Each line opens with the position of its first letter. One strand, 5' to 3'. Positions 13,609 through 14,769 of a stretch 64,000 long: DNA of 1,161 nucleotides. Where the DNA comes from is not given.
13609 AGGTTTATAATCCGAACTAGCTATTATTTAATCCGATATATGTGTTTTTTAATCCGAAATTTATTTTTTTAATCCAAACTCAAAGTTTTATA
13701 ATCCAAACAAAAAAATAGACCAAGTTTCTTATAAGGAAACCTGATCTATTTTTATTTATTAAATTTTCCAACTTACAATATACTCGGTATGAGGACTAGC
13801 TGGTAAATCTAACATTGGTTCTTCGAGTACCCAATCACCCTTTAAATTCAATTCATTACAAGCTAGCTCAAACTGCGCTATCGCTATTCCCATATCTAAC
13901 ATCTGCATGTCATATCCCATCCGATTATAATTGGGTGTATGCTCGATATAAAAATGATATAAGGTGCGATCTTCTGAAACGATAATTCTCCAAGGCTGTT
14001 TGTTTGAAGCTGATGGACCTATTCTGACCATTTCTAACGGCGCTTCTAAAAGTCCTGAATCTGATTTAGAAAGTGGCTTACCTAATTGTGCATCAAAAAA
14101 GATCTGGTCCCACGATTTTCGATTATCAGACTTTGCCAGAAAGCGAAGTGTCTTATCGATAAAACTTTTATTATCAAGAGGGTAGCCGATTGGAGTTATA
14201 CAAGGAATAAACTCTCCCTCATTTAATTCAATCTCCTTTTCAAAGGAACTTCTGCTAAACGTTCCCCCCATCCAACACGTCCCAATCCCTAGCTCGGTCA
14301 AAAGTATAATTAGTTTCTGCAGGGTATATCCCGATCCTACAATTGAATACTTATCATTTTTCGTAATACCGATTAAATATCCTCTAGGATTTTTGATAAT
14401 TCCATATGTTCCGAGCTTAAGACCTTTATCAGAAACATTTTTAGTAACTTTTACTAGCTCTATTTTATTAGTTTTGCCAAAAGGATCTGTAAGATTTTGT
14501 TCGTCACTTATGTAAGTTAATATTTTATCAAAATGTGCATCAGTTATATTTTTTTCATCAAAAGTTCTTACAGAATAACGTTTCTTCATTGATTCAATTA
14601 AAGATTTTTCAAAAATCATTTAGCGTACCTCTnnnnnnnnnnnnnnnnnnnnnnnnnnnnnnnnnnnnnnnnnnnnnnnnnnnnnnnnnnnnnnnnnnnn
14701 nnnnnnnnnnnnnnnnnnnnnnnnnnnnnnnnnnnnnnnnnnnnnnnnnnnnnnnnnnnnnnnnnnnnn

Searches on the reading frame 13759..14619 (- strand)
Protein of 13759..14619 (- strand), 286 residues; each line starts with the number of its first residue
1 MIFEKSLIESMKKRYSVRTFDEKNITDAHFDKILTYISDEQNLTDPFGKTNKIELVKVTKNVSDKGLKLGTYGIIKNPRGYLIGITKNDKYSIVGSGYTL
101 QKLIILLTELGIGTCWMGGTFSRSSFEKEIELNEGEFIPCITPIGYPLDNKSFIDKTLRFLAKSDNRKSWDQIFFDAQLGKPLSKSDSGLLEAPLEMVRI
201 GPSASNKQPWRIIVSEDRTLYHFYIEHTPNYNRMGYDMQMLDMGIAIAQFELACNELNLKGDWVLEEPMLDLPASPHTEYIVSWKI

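Call 49: search_protein_families(library=pfam, proteins=[window:13759-14619:-], max_evalue=0.001)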
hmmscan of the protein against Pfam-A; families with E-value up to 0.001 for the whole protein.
window:13759-14619:- (286 aa): 2 families
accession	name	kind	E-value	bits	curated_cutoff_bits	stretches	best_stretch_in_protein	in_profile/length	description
PF14512.11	TM1586_NiRdase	-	2.5e-31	109.4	27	1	7-253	2-214/215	Putative TM nitroreductase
PF00881.29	Nitroreductase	-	2.1e-18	67.5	23.5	1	89-146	112-167/167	Nitroreductase family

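Call 93: find_homologous_proteins(query=window:13759-14619:-, max_evalue=1e-60)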
Query window:13759-14619:- (286 aa): 576 proteins with E <= 1e-60 among 2724 candidates; the best 120 are listed.
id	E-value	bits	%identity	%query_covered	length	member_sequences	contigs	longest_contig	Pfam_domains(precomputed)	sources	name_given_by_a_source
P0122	9.1e-187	637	98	100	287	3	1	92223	PF00881.30,PF14512.12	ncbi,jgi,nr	ncbi:MAG: nitroreductase [Bacillales bacterium]|jgi:nitroreductase|nr:nitroreductase [Bacillales bac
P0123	3.8e-124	432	64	100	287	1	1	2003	PF00881.30,PF14512.12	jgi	jgi:nitroreductase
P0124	1.3e-121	423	61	100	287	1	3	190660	PF00881.30,PF14512.12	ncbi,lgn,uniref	ncbi:nitroreductase family protein [Neobacillus sp. LXY-4]|uniref:nitroreductase family protein n=1 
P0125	4.8e-121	422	62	99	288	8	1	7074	PF00881.30,PF14512.12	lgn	-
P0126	6.7e-121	421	60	99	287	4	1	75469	PF00881.30,PF14512.12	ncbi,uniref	ncbi:nitroreductase family protein [Neobacillus niacini]|uniref:nitroreductase family protein n=1 Ta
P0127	1.4e-120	420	62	99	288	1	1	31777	PF00881.30,PF14512.12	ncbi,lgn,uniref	ncbi:nitroreductase family protein [Neobacillus niacini]|uniref:nitroreductase family protein n=1 Ta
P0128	1.7e-120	420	63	97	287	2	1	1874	PF00881.30,PF14512.12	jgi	jgi:nitroreductase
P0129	2.2e-120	419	62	98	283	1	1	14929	PF00881.30,PF14512.12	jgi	jgi:hypothetical protein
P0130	5.4e-120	418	62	99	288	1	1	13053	PF00881.30,PF14512.12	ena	-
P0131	5.8e-120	418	61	100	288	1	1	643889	PF00881.30,PF14512.12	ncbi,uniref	ncbi:nitroreductase family protein [Bacillaceae bacterium C204]|uniref:nitroreductase family protein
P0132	6.5e-120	418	61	99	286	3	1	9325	PF00881.30,PF14512.12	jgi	jgi:nitroreductase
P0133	1.1e-119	417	61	100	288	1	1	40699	PF00881.30,PF14512.12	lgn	-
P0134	2.1e-119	416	63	98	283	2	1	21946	PF00881.30,PF14512.12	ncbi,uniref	ncbi:nitroreductase family protein [Neobacillus niacini]|uniref:nitroreductase family protein n=1 Ta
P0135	2.9e-119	416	60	100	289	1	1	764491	PF00881.30,PF14512.12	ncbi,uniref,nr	ncbi:nitroreductase family protein [Alkalihalobacterium elongatum]|uniref:nitroreductase family prot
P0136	2.9e-119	416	61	100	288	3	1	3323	PF00881.30,PF14512.12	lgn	-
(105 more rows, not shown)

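Call 94: find_encoding_contigs(protein=P0122, flank=10000, max_places=2)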
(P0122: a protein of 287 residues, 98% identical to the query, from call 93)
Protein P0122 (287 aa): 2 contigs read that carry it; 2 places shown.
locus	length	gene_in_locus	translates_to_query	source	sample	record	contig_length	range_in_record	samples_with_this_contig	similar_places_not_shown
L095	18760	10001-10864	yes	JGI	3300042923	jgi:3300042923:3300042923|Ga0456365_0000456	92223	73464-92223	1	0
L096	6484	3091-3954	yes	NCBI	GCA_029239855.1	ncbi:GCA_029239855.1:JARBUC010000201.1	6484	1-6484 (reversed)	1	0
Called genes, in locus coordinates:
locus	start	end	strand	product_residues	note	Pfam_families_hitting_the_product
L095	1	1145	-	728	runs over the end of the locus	PF01751:Toprim, PF01131:Topoisom_bac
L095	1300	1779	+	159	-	PF13480:Acetyltransf_6 (weak), PF00583:Acetyltransf_1, PF13673:Acetyltransf_10, PF13508:Acetyltransf_7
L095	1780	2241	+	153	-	PF13420:Acetyltransf_4 (weak), PF00583:Acetyltransf_1, PF13673:Acetyltransf_10 (weak), PF13508:Acetyltransf_7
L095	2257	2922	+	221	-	PF00702:Hydrolase, PF12710:HAD, PF13419:HAD_2, PF13242:Hydrolase_like (weak)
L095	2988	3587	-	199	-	-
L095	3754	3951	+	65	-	PF13783:DUF4177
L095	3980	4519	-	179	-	-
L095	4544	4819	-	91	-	-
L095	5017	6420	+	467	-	PF01522:Polysacc_deac_1, PF14275:DUF4362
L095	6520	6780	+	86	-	PF11518:DUF3221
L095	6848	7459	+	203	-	PF00797:Acetyltransf_2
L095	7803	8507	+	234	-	PF01909:NTP_transf_2 (weak)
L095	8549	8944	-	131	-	-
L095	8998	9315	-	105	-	-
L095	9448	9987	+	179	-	-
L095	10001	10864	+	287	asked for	PF14512:TM1586_NiRdase, PF00881:Nitroreductase (weak)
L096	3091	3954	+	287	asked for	PF14512:TM1586_NiRdase, PF00881:Nitroreductase (weak)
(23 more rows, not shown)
